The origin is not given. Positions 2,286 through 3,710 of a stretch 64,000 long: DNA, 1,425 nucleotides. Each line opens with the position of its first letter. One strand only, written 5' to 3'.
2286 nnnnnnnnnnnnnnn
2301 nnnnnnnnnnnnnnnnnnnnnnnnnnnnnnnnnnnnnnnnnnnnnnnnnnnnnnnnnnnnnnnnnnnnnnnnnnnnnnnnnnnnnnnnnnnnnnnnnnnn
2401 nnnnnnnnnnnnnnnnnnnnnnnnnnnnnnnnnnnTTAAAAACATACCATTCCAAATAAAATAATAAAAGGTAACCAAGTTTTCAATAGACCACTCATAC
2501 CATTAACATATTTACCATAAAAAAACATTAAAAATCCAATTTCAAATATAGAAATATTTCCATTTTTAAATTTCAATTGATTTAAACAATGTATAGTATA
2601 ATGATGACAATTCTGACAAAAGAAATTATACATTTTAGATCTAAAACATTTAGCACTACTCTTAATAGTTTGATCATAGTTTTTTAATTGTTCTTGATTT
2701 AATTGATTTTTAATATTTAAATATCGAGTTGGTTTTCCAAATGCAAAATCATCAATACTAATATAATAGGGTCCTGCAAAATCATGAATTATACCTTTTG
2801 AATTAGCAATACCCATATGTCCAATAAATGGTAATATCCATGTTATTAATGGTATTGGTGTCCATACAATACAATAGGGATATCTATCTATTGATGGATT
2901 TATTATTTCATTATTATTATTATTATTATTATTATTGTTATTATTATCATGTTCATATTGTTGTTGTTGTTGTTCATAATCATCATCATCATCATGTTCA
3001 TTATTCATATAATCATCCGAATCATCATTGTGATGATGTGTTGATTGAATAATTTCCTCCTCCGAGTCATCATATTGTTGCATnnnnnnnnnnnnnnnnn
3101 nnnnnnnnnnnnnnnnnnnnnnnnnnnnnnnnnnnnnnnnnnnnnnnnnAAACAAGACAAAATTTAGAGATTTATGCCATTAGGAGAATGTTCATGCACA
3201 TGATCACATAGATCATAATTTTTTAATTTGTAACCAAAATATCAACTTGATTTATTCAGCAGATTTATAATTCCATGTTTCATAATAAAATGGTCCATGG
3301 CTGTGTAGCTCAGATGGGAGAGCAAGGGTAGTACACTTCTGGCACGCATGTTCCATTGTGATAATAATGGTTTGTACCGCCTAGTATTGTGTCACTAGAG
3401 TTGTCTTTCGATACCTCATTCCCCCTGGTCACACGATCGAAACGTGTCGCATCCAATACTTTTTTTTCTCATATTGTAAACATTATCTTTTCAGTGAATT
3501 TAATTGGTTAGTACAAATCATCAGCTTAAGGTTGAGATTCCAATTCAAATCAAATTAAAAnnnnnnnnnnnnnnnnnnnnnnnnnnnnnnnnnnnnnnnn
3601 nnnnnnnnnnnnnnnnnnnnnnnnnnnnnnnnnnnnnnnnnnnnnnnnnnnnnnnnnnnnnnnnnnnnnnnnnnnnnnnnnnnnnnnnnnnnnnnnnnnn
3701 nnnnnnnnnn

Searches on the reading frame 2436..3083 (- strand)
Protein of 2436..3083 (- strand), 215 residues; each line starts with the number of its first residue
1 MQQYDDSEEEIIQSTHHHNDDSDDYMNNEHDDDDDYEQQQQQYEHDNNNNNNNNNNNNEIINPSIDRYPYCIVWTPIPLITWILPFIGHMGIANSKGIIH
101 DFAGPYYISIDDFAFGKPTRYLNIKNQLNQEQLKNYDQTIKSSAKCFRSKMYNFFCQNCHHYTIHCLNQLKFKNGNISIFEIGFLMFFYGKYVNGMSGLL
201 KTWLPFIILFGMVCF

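Call 9: search_protein_families(library=pfam, proteins=[window:2436-3083:-], max_evalue=0.001)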
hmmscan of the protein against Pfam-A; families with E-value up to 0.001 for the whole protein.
window:2436-3083:- (215 aa): 2 families
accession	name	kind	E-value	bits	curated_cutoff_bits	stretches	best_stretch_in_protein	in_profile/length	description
PF05608.18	RTE1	-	3e-41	141.4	29.4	1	63-190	2-149/149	RTE1-like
PF16044.11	DUF4796_C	-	9.8e-05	22.5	28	1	89-176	38-122/152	DUF4796 C-terminal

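Call 11: find_encoding_contigs(protein=window:2436-3083:-, flank=10000, max_places=3)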
Protein window:2436-3083:- (215 aa): no gene with exactly this product is on record in the collection.

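Call 16: find_homologous_proteins(query=window:2436-3083:-, max_evalue=0.00001)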
Query window:2436-3083:- (215 aa): 762 proteins with E <= 0.00001 among 880 candidates; the best 120 are listed.
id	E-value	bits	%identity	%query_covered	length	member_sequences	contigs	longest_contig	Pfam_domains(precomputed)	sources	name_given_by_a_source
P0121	8.9e-94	332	74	87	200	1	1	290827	PF05608.19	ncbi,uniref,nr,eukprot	ncbi:predicted protein [Naegleria gruberi]|uniref:Predicted protein n=1 Tax=Naegleria gruberi TaxID=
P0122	1.2e-83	299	65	86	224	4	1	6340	PF05608.19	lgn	-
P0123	6.2e-83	296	61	94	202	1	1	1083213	PF05608.19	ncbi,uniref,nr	ncbi:hypothetical protein C9374_003767 [Naegleria lovaniensis]|uniref:Transmembrane protein 222 n=1 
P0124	4.0e-64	235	55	84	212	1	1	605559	PF05608.19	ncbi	ncbi:hypothetical protein ABK040_007272 [Willaertia magna]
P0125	6.9e-53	198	46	89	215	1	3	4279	PF05608.19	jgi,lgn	jgi:hypothetical protein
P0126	3.0e-46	176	43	87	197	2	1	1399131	PF05608.19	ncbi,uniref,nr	ncbi:transmembrane protein 222-like [Acanthaster planci]|uniref:Transmembrane protein 222-like n=1 T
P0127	3.1e-46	176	43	86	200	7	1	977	PF05608.19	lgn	-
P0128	3.2e-46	176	43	79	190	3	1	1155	PF05608.19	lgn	-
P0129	6.0e-46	175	45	73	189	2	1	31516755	PF05608.19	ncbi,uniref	ncbi:transmembrane protein 222 [Colletes latitarsis]|uniref:transmembrane protein 222 n=1 Tax=Collet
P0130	1.7e-45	174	47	76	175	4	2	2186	PF05608.19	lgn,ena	-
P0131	1.9e-45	174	44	74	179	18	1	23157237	PF05608.19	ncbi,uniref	ncbi:transmembrane protein 222 [Pocillopora verrucosa]|uniref:transmembrane protein 222 n=1 Tax=Poci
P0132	2.6e-45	173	47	73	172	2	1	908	PF05608.19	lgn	-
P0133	2.7e-45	173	48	71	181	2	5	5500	PF05608.19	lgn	-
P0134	2.8e-45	173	47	71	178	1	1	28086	PF05608.19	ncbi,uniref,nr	ncbi:transmembrane protein 222-like [Gigantopelta aegis]|uniref:transmembrane protein 222-like n=1 T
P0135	3.6e-45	173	44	78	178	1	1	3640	PF05608.19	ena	-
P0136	3.7e-45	173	40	87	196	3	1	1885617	PF05608.19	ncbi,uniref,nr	ncbi:transmembrane protein 222-like [Anneissia japonica]|uniref:transmembrane protein 222-like n=1 T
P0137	4.0e-45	173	43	77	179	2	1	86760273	PF05608.19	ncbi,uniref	ncbi:hypothetical protein RI129_002481 [Pyrocoelia pectoralis]|uniref:Transmembrane protein 222 n=1 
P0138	4.5e-45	172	45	78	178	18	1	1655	PF05608.19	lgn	-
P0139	4.7e-45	172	44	82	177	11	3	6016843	PF05608.19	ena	-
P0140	6.5e-45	172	47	72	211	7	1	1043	PF05608.19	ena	-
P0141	7.4e-45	172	47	76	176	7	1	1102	PF05608.19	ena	-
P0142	8.1e-45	172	42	78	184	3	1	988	PF05608.19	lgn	-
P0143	8.4e-45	172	43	76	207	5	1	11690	PF05608.19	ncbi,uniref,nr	ncbi:hypothetical protein PHPALM_31183 [Phytophthora palmivora]|uniref:Transmembrane protein n=1 Tax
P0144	1.3e-44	171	49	72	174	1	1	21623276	PF05608.19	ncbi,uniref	ncbi:transmembrane protein 222-like [Tubulanus polymorphus]|uniref:transmembrane protein 222-like n=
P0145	1.4e-44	171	44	80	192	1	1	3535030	PF05608.19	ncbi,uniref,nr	ncbi:transmembrane protein 222-like [Dendronephthya gigantea]|uniref:transmembrane protein 222-like 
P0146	2.1e-44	170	47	71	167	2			PF05608.19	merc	-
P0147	2.3e-44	170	48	71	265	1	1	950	PF05608.19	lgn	-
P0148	2.3e-44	170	45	79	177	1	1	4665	PF05608.19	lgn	-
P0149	2.4e-44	170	45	69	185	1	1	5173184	PF05608.19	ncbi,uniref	ncbi:hypothetical protein WA026_013490 [Henosepilachna vigintioctopunctata]|uniref:Transmembrane pro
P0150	2.6e-44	170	49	68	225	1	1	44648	PF05608.19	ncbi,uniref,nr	ncbi:unnamed protein product [Brachionus calyciflorus]|uniref:Transmembrane protein 222 n=1 Tax=Brac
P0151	2.9e-44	170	42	77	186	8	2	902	PF05608.19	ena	-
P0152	3.0e-44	170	47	72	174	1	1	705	PF05608.19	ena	-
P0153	3.2e-44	170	47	72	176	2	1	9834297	PF05608.19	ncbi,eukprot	ncbi:hypothetical protein EMCRGX_G017035 [Ephydatia muelleri]|eukprot:Em0008g373a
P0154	3.4e-44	170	47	67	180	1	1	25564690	PF05608.19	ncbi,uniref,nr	ncbi:transmembrane protein 222-like [Ctenocephalides felis]|uniref:transmembrane protein 222-like n=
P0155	3.8e-44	169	44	77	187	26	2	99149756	PF05608.19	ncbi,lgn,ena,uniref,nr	ncbi:transmembrane protein 222 [Anopheles merus]|uniref:Transmembrane protein 222 n=7 Tax=gambiae sp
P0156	4.7e-44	169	50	66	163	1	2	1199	PF05608.19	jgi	-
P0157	5.2e-44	169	48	72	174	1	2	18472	PF05608.19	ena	-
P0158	5.9e-44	169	46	73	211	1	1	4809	PF05608.19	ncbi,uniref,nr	ncbi:unnamed protein product [Adineta ricciae]|uniref:Transmembrane protein 222 n=1 Tax=Adineta ricc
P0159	6.6e-44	169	45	73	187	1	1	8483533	PF05608.19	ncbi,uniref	ncbi:transmembrane protein 222-like [Halichondria panicea]|uniref:transmembrane protein 222-like n=1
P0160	6.6e-44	169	46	70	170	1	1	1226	PF05608.19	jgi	-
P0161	7.0e-44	168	41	80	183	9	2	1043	PF05608.19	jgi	-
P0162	8.7e-44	168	44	78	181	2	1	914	PF05608.19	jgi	-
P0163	9.5e-44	168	47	67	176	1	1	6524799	PF05608.19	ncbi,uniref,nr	ncbi:hypothetical protein NQ315_007184 [Exocentrus adspersus]|uniref:Transmembrane protein 222 n=1 T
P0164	9.9e-44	168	48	67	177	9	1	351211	PF05608.19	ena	-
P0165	1.0e-43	168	45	74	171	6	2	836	PF05608.19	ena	-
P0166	1.0e-43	168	43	71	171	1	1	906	PF05608.19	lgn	-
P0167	1.1e-43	168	46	72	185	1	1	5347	PF05608.19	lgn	-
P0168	1.1e-43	168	45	71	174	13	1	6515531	PF05608.19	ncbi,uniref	ncbi:transmembrane protein 222 [Zophobas morio]|uniref:transmembrane protein 222 n=1 Tax=Zophobas mo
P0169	1.2e-43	168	40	80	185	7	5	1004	PF05608.19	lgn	-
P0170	1.2e-43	168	40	84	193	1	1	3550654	PF05608.19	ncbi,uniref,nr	ncbi:transmembrane protein 222 [Biomphalaria pfeifferi]|uniref:Transmembrane protein 222 n=1 Tax=Bio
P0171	1.2e-43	168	46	66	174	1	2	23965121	PF05608.19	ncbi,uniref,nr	ncbi:transmembrane protein 222-like [Leptinotarsa decemlineata]|uniref:transmembrane protein 222 n=1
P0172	1.3e-43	168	46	69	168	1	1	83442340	PF05608.19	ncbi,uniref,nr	ncbi:unnamed protein product [Brassicogethes aeneus]|uniref:Transmembrane protein 222 n=1 Tax=Brassi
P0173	1.3e-43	168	45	71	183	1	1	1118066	PF05608.19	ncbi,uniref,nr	ncbi:transmembrane protein 222 [Nylanderia fulva]|uniref:transmembrane protein 222 n=1 Tax=Nylanderi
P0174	1.4e-43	168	40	84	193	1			PF05608.19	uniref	uniref:Transmembrane protein 222 n=1 Tax=Biomphalaria glabrata TaxID=6526 RepID=A0A2C9JXH2_BIOGL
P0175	1.5e-43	167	46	74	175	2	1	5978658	PF05608.19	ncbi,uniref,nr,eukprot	ncbi:uncharacterized protein TRIADDRAFT_57530 [Trichoplax adhaerens]|uniref:Transmembrane protein 22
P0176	1.6e-43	167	40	84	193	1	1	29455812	PF05608.19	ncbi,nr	ncbi:transmembrane protein 222 [Biomphalaria glabrata]|nr:transmembrane protein 222 [Biomphalaria gl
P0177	1.6e-43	167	39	88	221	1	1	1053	PF05608.19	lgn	-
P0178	1.7e-43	167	41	79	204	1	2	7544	PF05608.19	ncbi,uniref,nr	ncbi:hypothetical protein BBJ29_009435 [Phytophthora kernoviae]|uniref:Transmembrane protein 222 n=1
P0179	1.8e-43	167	44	71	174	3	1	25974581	PF05608.19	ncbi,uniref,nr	ncbi:transmembrane protein 222 [Diorhabda sublineata]|uniref:transmembrane protein 222 n=1 Tax=Diorh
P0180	1.8e-43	167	40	84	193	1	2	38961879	PF05608.19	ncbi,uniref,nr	ncbi:transmembrane protein 222 [Biomphalaria glabrata]|uniref:Transmembrane protein 222-like n=1 Tax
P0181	1.9e-43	167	45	73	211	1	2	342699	PF05608.19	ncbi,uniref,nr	ncbi:unnamed protein product [Adineta ricciae]|uniref:Transmembrane protein 222 n=1 Tax=Adineta ricc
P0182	2.3e-43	167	44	72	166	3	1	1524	PF05608.19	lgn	-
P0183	2.3e-43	167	50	67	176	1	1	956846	PF05608.19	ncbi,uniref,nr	ncbi:hypothetical protein LOD99_14147 [Oopsacas minuta]|uniref:Transmembrane protein 222 n=1 Tax=Oop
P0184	2.4e-43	167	45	68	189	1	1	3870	PF05608.19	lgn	-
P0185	2.5e-43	167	40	84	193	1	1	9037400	PF05608.19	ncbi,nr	ncbi:hypothetical protein Btru_032935 [Bulinus truncatus]|nr:hypothetical protein Btru_032935 [Bulin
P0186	2.5e-43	167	39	88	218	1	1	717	PF05608.19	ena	-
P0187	2.6e-43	167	43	77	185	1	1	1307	PF05608.19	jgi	-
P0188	2.7e-43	167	46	72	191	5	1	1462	PF05608.19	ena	-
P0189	3.3e-43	166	44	73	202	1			PF05608.19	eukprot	eukprot:TRINITY_DN9150_c0_g2_i1.p1 TRINITY_DN9150_c0_g2~~TRINITY_DN9150_c0_g2_i1.p1 ORF type:complet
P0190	3.4e-43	166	41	95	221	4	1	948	PF05608.19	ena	-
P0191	3.6e-43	166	38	84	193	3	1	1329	PF05608.19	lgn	-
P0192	3.6e-43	166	46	70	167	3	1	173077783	PF05608.19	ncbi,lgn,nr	ncbi:transmembrane protein 222 [Hermetia illucens]|nr:transmembrane protein 222 [Hermetia illucens]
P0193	3.7e-43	166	49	68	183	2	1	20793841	PF05608.19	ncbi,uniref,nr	ncbi:transmembrane protein 222 [Nematostella vectensis]|uniref:transmembrane protein 222 n=1 Tax=Nem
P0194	3.8e-43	166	47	73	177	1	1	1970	PF05608.19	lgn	-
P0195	4.2e-43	166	47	70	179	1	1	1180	PF05608.19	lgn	-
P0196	4.2e-43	166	47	69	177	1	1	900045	PF05608.19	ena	-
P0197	4.5e-43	166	46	71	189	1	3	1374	PF05608.19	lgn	-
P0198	4.6e-43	166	48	69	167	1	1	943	PF05608.19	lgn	-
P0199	4.6e-43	166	40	76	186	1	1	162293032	PF05608.19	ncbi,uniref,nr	ncbi:transmembrane protein 222 [Stomoxys calcitrans]|uniref:Transmembrane protein 222 n=1 Tax=Stomox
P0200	4.7e-43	166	42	80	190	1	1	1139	PF05608.19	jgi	-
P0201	4.9e-43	166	45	69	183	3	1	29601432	PF05608.19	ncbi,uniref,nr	ncbi:Similar to TMEM222: Transmembrane protein 222 (Homo sapiens) [Cotesia congregata]|uniref:Simila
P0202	5.2e-43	166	47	70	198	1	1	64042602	PF05608.19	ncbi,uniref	ncbi:transmembrane protein 222-like [Watersipora subatra]|uniref:transmembrane protein 222-like n=1 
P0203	5.3e-43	166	49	72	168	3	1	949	PF05608.19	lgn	-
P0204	5.4e-43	166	47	70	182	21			PF05608.19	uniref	uniref:Protein with signal anchor n=1 Tax=Culex tarsalis TaxID=7177 RepID=A0A1Q3F8Z0_CULTA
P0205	5.8e-43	165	37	88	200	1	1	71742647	PF05608.19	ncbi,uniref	ncbi:transmembrane protein 222-like [Amphiura filiformis]|uniref:transmembrane protein 222-like n=1 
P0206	5.9e-43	165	42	86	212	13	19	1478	PF05608.19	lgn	-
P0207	5.9e-43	165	43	78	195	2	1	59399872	PF05608.19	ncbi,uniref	ncbi:transmembrane protein 222 isoform X1 [Tachypleus tridentatus]|uniref:transmembrane protein 222 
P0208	6.1e-43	165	45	71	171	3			PF05608.19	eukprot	eukprot:11710.XXX_785554_786430_1 [CDS] Oithona nana genome sequencing.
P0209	6.5e-43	165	41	76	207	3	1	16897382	PF05608.19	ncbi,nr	ncbi:hypothetical protein PInf_015453 [Phytophthora infestans]|nr:hypothetical protein PInf_015453 [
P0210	7.3e-43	165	42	78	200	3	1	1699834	PF05608.19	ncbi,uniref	ncbi:transmembrane protein 222-like [Diadema antillarum]|uniref:transmembrane protein 222-like n=1 T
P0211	7.6e-43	165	43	80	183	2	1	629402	PF05608.19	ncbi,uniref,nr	ncbi:transmembrane protein 222 isoform X1 [Exaiptasia diaphana]|uniref:Transmembrane protein 222 n=1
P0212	7.9e-43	165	44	75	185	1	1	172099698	PF05608.19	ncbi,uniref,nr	ncbi:transmembrane protein 222-like [Uloborus diversus]|uniref:transmembrane protein 222-like n=1 Ta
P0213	8.6e-43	165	38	89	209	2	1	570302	PF05608.19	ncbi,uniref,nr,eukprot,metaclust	ncbi:transmembrane protein 222-like [Lingula anatina]|uniref:Transmembrane protein 222-like n=1 Tax=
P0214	9.1e-43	165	47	69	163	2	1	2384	PF05608.19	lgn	-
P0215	9.5e-43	165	42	77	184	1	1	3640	PF05608.19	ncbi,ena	-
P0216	9.9e-43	165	47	73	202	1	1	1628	PF05608.19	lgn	-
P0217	1.1e-42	165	43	82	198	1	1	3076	PF05608.19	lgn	-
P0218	1.3e-42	164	48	66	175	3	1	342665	PF05608.19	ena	-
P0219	1.4e-42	164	42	76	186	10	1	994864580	PF05608.19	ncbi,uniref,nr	ncbi:transmembrane protein 222 [Schistocerca americana]|uniref:transmembrane protein 222 n=1 Tax=Sch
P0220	1.4e-42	164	44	73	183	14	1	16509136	PF05608.19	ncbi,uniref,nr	ncbi:transmembrane protein 222 [Betta splendens]|uniref:Transmembrane protein 222 n=1 Tax=Betta sple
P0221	1.4e-42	164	45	71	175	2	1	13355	PF05608.19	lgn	-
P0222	1.5e-42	164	42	78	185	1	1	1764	PF05608.19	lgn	-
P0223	1.5e-42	164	41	76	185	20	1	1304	PF05608.19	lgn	-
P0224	1.5e-42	164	47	72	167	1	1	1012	PF05608.19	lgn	-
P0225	1.5e-42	164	43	73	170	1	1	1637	PF05608.19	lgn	-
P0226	1.6e-42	164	41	86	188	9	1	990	PF05608.19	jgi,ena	-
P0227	1.8e-42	164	46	67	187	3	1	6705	PF05608.19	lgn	-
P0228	1.8e-42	164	46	72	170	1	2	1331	PF05608.19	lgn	-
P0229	1.8e-42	164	46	72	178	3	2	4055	PF05608.19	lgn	-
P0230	1.9e-42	164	41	82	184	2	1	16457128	PF05608.19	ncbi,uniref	ncbi:transmembrane protein 222 [Lasioglossum baleicum]|uniref:transmembrane protein 222 n=1 Tax=Lasi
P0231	2.2e-42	164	45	71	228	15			PF05608.19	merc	-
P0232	2.2e-42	164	44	76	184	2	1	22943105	PF05608.19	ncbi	ncbi:hypothetical protein P5V15_004755 [Pogonomyrmex californicus]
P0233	2.2e-42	164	47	72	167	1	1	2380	PF05608.19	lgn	-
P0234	2.3e-42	164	48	68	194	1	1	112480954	PF05608.19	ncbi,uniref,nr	ncbi:transmembrane protein 222-like [Ostrea edulis]|uniref:transmembrane protein 222-like n=1 Tax=Os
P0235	2.3e-42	164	44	73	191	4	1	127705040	PF05608.19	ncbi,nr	ncbi:transmembrane protein 222-like [Dreissena polymorpha]|nr:transmembrane protein 222-like [Dreiss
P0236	2.3e-42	163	46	69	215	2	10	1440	PF05608.19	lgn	-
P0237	2.4e-42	163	45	70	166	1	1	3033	PF05608.19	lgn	-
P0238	2.5e-42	163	49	67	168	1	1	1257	PF05608.19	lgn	-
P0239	2.6e-42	163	44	71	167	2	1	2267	PF05608.19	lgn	-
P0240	2.7e-42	163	49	69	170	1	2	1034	PF05608.19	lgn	-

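Call 17: find_encoding_contigs(protein=P0121, flank=10000, max_places=2)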
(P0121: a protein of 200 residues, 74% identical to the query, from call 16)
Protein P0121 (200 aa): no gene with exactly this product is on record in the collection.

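Call 18: find_encoding_contigs(protein=P0123, flank=10000, max_places=2)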
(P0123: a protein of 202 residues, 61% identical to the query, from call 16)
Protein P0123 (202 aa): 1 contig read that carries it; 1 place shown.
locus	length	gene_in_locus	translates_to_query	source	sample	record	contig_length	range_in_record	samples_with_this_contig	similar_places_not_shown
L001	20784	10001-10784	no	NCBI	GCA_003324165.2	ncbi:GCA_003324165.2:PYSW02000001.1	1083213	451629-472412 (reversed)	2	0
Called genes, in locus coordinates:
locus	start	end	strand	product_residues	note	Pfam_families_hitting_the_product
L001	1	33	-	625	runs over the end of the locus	PF23381:Beta-prop_IFT122_1st, PF24780:WD40_MABP1-WDR62_1st, PF25173:Beta-prop_WDR3_1st, PF25174:Beta-prop_THOC3, PF23409:Beta-prop_EML, PF24807:WD40_CDC20-Fz, PF25175:Beta-prop_WDR5, PF13570:Beta-prop_ACSF4, +58 more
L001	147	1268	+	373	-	PF25762:HAUS1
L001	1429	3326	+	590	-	-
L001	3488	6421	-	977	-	-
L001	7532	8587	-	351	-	-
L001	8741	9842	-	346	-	-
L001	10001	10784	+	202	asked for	PF05608:RTE1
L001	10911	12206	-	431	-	-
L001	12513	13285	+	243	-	-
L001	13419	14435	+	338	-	PF02353:CMAS (faint), PF13489:Methyltransf_23, PF06325:PrmA (faint), PF13649:Methyltransf_25, PF13847:Methyltransf_31, PF08241:Methyltransf_11, PF08242:Methyltransf_12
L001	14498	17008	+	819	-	PF00515:TPR_1, PF00515:TPR_1, PF13431:TPR_17, PF00515:TPR_1, PF07719:TPR_2, PF13414:TPR_11, PF00515:TPR_1, PF13414:TPR_11, +59 more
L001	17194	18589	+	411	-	PF27900:CSTPP1_N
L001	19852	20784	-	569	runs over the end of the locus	PF00078:RVT_1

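Call 19: find_encoding_contigs(protein=P0124, flank=10000, max_places=2)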
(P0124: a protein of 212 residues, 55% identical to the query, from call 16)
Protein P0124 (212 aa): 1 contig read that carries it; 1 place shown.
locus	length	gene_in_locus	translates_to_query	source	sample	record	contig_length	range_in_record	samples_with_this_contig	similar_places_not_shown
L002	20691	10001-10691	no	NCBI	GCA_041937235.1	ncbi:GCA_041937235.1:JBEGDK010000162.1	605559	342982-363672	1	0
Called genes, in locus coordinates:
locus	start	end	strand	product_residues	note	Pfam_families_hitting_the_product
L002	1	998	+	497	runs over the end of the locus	PF00171:Aldedh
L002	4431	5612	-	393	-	-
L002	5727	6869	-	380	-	-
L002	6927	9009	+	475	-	-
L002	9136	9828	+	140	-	PF00125:Histone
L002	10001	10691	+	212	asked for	PF05608:RTE1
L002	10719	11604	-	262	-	PF01201:Ribosomal_S8e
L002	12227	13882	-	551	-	-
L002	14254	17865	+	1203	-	PF00899:ThiF, PF16190:E1_FCCH, PF16191:E1_4HB, PF00899:ThiF, PF10585:UBA_E1_SCCH, PF09358:E1_UFD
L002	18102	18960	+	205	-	PF00025:Arf, PF09439:SRPRB, PF00071:Ras, PF01926:MMR_HSR1 (faint), PF04670:Gtr1_RagA (weak), PF08477:Roc, PF00503:G-alpha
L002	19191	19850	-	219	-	PF01596:Methyltransf_3, PF03602:Cons_hypoth95 (weak), PF13847:Methyltransf_31 (weak), PF13578:Methyltransf_24, PF13649:Methyltransf_25 (weak)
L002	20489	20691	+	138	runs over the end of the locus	PF00011:HSP20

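Call 42: find_encoding_contigs(protein=P0122, flank=10000, max_places=4)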
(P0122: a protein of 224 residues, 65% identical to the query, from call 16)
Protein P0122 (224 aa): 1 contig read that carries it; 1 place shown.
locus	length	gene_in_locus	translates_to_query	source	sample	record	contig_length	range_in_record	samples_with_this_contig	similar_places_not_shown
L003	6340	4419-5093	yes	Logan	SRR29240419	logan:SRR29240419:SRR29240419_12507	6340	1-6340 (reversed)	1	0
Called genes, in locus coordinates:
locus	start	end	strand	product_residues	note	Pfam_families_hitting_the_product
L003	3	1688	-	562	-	?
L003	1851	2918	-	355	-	-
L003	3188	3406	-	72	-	-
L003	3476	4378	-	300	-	-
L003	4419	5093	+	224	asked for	PF05608:RTE1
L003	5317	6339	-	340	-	?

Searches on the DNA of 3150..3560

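Call 52: search_rna_families(source=window, start=3150, end=3560, threshold=evalue, max_evalue=1, show_alignments=1)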
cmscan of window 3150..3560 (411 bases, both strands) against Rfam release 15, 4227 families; matches with E-value up to 1: 1.
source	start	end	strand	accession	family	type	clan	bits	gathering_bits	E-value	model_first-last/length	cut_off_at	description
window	3429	3497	-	RF01160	sn2841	Gene; snRNA; snoRNA; CD-box;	-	22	45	0.032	1-72/72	no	Small nucleolar RNA sn2841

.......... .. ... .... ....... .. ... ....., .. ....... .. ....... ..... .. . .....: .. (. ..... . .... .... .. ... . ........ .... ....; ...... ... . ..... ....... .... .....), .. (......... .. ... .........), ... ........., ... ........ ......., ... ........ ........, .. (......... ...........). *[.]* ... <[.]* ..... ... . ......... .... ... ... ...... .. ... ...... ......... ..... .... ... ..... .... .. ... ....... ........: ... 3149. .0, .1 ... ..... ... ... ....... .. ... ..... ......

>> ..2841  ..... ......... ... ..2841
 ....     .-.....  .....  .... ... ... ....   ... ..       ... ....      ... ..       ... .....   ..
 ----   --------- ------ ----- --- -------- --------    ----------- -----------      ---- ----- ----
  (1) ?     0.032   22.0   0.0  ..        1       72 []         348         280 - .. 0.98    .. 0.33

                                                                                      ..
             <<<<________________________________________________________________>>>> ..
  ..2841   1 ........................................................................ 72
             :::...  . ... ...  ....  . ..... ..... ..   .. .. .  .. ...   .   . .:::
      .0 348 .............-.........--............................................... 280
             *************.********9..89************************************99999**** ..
